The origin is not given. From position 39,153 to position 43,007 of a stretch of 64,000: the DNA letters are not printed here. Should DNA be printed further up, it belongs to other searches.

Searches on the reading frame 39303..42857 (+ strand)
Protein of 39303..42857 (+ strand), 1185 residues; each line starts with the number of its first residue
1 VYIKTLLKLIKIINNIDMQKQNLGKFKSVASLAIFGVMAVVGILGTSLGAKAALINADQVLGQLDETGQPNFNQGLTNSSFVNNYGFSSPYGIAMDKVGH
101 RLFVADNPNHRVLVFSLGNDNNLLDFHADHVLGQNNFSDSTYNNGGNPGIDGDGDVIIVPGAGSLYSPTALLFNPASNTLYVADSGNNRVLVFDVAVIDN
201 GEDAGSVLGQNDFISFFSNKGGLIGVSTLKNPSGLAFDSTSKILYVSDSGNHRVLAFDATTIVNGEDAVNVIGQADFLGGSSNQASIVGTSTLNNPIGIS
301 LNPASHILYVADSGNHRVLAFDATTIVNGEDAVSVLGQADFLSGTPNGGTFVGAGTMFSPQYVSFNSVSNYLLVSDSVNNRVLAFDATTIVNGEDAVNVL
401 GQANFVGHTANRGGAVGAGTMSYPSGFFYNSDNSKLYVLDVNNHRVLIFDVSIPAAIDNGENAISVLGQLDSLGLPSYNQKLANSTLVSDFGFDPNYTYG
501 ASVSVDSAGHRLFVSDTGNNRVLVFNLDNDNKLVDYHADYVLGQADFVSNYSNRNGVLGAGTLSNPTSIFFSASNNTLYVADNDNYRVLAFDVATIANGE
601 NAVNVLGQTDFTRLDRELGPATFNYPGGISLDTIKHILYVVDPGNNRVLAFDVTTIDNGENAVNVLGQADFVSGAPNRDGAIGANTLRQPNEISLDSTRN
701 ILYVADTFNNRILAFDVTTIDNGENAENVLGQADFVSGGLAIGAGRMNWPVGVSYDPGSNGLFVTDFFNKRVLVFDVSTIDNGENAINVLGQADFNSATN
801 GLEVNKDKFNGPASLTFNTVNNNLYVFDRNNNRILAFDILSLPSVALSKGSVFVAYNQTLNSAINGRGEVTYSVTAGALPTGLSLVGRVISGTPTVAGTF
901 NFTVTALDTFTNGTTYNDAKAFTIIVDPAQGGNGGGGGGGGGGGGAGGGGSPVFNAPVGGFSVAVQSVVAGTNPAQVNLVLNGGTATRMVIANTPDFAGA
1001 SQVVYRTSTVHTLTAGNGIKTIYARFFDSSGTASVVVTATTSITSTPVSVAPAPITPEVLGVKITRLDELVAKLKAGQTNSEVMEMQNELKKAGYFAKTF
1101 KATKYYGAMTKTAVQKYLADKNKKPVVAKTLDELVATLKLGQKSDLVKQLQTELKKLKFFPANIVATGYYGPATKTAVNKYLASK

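Call 125: search_protein_families(library=pfam, proteins=[window:39303-42857:+], max_evalue=0.00001)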
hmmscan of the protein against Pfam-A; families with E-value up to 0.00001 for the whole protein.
window:39303-42857:+ (1185 aa): 7 families
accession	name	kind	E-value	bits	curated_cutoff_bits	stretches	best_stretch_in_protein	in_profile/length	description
PF01436.27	NHL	-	8.8e-52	171.1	20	0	293-321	1-28/28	NHL repeat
PF01731.26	Arylesterase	-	7.7e-22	77.8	21.3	0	684-717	50-83/86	Arylesterase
PF08450.18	SGL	-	5.6e-20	72.4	26.3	0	685-729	131-176/246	SMP-30/Gluconolactonase/LRE-like region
PF01471.23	PG_binding_1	-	4.7e-13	49.6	23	0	1144-1180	2-36/57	Putative peptidoglycan binding domain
PF10282.15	Lactonase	-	4.7e-08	33.1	21.7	0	499-534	245-280/344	Lactonase, 7-bladed beta-propeller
PF25021.1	TEN_NHL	-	1.1e-07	31.7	27.1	0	796-830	187-221/357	Teneurin NHL domain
PF17170.10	DUF5128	-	2.6e-06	27.3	22.9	0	576-657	54-123/321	6-bladed beta-propeller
